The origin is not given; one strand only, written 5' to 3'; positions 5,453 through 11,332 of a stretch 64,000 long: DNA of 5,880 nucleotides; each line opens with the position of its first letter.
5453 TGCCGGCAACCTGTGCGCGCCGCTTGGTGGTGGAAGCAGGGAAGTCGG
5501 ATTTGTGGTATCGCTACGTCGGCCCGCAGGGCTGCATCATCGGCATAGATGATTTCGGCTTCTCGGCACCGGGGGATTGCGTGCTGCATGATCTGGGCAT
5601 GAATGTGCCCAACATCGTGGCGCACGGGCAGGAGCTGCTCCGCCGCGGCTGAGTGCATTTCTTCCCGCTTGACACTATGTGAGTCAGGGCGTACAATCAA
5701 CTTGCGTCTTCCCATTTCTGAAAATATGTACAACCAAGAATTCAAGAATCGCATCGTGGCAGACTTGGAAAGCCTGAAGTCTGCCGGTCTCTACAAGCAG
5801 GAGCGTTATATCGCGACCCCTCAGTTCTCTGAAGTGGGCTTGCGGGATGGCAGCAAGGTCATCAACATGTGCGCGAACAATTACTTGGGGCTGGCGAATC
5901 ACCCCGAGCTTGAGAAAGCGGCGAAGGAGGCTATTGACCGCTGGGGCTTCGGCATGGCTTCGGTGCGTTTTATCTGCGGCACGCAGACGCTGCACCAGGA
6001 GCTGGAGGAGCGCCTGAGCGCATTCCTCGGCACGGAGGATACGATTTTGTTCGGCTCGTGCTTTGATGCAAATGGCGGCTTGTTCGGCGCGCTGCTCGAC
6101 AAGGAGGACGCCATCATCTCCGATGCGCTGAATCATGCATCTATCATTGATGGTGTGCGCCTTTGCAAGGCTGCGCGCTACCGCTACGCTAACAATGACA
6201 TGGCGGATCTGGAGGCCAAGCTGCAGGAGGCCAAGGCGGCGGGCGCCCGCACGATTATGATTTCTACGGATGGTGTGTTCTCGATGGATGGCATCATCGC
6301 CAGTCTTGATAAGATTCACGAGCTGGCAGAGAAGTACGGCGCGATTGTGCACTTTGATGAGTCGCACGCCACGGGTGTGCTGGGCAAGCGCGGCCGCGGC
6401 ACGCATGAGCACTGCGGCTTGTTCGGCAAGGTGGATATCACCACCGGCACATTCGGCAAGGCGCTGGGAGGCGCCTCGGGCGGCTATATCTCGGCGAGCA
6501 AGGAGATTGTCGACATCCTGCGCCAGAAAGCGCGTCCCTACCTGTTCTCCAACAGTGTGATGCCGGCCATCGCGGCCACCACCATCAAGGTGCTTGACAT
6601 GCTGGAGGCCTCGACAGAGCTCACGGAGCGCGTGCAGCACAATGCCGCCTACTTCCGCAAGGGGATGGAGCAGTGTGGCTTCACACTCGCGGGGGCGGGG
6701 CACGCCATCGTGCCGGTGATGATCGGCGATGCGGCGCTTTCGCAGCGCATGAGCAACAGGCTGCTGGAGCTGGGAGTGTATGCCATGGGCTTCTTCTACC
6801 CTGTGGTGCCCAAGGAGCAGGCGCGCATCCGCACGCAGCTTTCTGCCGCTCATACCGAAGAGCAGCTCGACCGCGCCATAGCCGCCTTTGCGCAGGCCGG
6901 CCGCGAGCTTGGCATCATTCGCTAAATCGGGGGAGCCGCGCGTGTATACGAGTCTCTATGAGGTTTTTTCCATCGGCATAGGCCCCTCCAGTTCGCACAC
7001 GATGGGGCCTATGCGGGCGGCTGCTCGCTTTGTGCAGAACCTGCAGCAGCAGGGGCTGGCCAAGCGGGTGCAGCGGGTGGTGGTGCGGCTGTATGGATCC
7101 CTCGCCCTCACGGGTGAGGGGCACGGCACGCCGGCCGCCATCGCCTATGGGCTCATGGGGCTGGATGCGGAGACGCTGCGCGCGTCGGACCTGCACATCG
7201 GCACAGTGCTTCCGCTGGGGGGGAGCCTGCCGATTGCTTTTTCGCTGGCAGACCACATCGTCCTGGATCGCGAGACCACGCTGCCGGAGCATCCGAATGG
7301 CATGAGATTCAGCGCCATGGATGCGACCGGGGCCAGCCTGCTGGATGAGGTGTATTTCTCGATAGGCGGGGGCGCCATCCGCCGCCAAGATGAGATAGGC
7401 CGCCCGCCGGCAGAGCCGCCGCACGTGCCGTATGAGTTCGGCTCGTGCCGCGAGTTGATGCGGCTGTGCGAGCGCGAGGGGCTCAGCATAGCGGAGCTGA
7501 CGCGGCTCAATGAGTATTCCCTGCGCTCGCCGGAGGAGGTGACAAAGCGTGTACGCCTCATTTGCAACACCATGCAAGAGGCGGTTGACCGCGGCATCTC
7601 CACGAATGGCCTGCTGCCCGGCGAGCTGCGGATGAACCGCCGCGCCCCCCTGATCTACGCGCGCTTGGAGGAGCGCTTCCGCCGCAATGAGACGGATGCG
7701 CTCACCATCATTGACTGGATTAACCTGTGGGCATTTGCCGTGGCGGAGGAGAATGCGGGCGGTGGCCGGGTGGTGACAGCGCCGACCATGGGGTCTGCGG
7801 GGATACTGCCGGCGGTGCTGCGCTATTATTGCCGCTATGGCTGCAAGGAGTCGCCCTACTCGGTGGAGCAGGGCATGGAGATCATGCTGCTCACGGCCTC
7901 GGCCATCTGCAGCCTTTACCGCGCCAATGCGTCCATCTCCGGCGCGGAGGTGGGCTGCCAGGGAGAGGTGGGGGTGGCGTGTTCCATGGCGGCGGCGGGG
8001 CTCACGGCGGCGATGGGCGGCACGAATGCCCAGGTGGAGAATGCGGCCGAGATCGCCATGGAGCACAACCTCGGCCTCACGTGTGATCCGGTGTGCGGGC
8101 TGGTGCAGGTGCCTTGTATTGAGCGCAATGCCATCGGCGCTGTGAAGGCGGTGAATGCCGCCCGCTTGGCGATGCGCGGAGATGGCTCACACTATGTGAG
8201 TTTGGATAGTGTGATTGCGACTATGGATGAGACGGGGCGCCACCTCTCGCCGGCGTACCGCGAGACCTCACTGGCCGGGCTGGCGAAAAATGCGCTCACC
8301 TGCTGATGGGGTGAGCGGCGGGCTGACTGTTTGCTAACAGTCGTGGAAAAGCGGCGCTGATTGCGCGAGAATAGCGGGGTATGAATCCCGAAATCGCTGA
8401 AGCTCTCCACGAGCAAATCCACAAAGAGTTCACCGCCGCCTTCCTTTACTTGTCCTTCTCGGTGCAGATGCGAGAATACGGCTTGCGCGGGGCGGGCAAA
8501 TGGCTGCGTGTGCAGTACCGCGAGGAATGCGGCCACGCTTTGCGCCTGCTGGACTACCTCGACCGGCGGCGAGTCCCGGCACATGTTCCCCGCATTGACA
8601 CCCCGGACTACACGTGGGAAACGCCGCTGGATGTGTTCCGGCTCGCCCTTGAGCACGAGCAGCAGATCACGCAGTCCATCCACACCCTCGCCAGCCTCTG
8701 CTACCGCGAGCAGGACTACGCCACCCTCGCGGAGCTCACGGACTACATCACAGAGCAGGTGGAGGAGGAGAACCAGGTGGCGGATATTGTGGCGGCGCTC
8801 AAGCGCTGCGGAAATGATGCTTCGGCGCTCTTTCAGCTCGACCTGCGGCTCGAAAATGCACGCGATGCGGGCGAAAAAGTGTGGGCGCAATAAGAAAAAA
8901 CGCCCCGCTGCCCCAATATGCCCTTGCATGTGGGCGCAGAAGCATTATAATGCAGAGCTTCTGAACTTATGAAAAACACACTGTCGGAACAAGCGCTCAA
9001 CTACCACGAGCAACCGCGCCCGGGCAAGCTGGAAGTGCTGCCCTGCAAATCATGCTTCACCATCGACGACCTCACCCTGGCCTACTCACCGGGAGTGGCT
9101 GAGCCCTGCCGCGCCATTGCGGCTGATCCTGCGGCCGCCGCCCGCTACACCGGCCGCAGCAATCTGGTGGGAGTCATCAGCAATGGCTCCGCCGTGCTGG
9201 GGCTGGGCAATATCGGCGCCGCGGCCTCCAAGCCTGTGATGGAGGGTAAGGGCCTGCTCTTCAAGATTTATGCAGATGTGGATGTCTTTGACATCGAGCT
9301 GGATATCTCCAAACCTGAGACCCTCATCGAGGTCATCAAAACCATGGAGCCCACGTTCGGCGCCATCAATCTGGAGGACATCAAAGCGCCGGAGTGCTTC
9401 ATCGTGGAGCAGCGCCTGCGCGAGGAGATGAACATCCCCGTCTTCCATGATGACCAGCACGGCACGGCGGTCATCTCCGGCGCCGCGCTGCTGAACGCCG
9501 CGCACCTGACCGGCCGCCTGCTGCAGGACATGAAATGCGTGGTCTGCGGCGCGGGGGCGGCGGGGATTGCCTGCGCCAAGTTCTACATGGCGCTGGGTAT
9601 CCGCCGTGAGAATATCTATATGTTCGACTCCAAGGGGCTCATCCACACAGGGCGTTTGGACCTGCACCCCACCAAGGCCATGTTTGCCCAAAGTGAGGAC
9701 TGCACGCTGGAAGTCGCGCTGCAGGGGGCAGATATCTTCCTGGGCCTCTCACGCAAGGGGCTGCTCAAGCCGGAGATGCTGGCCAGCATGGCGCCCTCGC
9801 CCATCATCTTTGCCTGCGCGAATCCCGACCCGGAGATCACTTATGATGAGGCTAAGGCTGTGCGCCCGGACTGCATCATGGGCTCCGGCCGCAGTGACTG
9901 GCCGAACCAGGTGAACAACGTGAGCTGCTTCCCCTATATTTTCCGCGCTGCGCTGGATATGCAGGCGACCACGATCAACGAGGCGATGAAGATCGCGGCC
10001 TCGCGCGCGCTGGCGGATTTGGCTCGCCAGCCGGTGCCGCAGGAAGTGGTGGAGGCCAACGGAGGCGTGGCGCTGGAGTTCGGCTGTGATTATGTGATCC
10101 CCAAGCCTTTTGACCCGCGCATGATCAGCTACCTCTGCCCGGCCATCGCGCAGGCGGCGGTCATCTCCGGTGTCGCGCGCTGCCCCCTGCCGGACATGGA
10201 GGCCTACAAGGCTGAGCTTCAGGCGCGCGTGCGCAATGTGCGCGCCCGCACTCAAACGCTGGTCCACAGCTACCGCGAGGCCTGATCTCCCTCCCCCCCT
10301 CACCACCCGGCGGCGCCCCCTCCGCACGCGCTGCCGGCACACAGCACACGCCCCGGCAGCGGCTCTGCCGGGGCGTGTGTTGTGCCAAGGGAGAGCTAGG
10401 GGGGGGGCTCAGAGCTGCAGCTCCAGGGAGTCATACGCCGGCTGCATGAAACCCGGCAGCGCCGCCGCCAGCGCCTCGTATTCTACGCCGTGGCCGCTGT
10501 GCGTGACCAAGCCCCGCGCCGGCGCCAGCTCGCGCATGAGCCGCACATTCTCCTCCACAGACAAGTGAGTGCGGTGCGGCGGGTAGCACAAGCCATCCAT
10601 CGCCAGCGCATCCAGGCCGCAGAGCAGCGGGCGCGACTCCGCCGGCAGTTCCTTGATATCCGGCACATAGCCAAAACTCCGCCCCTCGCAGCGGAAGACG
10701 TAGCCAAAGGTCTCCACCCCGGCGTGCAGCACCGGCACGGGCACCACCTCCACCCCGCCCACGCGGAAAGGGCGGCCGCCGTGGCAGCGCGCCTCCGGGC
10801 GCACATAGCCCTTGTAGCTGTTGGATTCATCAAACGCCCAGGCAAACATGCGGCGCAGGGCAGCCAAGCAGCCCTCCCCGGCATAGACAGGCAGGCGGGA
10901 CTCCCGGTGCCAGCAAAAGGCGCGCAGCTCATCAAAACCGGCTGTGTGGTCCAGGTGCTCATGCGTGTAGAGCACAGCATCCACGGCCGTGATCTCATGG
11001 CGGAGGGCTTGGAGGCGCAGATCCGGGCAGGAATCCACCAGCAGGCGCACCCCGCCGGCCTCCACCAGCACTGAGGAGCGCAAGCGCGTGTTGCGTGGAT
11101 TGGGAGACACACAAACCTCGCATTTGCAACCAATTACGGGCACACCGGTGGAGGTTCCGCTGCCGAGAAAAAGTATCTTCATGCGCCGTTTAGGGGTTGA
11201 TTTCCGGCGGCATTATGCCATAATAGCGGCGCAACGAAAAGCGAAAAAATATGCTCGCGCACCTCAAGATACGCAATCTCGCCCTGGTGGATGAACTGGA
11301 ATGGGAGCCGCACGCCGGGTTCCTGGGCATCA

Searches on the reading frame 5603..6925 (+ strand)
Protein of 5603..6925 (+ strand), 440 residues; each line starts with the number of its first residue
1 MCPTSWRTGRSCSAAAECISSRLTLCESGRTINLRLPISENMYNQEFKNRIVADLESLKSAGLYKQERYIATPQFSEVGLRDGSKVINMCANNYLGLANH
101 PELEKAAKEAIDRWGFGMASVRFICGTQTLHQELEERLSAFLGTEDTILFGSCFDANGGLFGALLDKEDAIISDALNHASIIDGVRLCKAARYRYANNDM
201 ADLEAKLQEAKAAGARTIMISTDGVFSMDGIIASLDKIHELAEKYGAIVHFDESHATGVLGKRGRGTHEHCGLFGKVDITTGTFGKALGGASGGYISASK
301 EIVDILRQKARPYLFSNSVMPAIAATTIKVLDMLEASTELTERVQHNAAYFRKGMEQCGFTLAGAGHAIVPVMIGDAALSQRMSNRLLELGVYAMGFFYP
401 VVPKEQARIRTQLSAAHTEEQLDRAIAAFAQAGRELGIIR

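Call 46: search_protein_families(library=pfam, proteins=[window:5603-6925:+])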
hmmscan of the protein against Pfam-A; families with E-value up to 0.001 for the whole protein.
window:5603-6925:+ (440 aa): 3 families
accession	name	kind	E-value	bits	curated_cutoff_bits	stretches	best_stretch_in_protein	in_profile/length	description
PF00155.27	Aminotran_1_2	-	2e-68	231.7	19.7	1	85-428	2-360/361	Aminotransferase class I and II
PF01041.23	DegT_DnrJ_EryC1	-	0.0006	19.6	19.8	0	131-296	26-184/360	DegT/DnrJ/EryC1/StrS aminotransferase family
PF01212.27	Beta_elim_lyase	-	0.0007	19.5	27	0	130-375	33-249/288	Beta-eliminating lyase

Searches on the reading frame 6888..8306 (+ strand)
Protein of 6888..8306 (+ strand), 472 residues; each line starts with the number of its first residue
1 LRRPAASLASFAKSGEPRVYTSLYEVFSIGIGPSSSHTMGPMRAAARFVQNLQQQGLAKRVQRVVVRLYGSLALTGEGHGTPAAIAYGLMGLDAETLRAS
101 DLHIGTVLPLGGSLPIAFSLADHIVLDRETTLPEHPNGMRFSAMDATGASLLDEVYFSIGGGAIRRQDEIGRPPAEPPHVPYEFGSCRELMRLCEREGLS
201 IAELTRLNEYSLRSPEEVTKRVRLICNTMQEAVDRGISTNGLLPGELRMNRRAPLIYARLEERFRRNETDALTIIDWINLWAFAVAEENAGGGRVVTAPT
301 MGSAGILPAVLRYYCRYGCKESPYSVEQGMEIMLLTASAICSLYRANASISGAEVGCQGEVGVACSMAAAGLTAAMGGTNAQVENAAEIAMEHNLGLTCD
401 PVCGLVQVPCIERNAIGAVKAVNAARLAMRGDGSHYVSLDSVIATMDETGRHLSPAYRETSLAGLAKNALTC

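Call 46: search_protein_families(library=pfam, proteins=[window:6888-8306:+])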
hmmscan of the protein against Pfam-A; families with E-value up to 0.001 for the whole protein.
window:6888-8306:+ (472 aa): 2 families
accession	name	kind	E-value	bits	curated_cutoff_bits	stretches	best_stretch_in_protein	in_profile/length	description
PF03313.21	SDH_alpha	-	3e-81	273.4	26.4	1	197-466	2-260/260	Serine dehydratase alpha chain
PF03315.21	SDH_beta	-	2.7e-48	164.7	26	1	22-168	1-154/155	Serine dehydratase beta chain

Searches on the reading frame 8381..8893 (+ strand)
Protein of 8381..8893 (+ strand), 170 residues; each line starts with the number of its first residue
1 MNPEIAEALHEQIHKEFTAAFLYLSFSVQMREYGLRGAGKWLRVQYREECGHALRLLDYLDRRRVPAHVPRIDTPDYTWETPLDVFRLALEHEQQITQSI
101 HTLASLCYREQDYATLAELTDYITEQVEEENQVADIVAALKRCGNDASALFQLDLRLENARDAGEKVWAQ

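Call 46: search_protein_families(library=pfam, proteins=[window:8381-8893:+])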
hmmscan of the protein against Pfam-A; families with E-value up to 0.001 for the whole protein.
window:8381-8893:+ (170 aa): 1 family
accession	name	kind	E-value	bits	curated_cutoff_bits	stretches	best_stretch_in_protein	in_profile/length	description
PF00210.30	Ferritin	-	3.6e-31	108.4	24.5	1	7-142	2-141/142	Ferritin-like domain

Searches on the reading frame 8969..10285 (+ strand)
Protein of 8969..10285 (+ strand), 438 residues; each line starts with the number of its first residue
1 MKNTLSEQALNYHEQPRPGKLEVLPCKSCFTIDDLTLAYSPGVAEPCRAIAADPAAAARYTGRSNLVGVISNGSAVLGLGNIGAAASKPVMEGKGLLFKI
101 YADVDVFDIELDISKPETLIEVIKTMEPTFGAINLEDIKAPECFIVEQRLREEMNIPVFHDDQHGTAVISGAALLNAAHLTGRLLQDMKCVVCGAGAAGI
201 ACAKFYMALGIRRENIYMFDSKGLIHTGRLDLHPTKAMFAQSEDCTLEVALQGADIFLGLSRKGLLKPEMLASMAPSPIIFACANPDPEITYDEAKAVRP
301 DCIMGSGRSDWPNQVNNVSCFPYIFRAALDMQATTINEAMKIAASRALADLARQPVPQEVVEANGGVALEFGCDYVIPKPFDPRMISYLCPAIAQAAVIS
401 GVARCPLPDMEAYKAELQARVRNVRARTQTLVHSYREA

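Call 46: search_protein_families(library=pfam, proteins=[window:8969-10285:+])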
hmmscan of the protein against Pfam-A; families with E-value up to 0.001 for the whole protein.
window:8969-10285:+ (438 aa): 2 families
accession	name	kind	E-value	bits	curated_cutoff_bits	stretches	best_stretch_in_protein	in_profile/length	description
PF00390.24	malic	-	3.5e-26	92.6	23.1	1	20-151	3-182/182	Malic enzyme, N-terminal domain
PF03949.21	Malic_M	-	4.9e-20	72.3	23.5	1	165-356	3-229/258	Malic enzyme, NAD binding domain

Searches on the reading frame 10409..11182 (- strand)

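Call 46: search_protein_families(library=pfam, proteins=[window:10409-11182:-])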
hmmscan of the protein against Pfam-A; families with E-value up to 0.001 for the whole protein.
window:10409-11182:- (257 aa): 3 families
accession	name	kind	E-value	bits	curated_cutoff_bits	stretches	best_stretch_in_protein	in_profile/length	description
PF12706.13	Lactamase_B_2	-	5.6e-33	114.7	27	1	46-228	2-199/200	Beta-lactamase superfamily domain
PF00753.33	Lactamase_B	-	4.4e-08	33.7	22.7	1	34-94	5-71/196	Metallo-beta-lactamase superfamily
PF13483.12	Lactamase_B_3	-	1.7e-05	25.3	24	1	36-191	8-127/160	Beta-lactamase superfamily domain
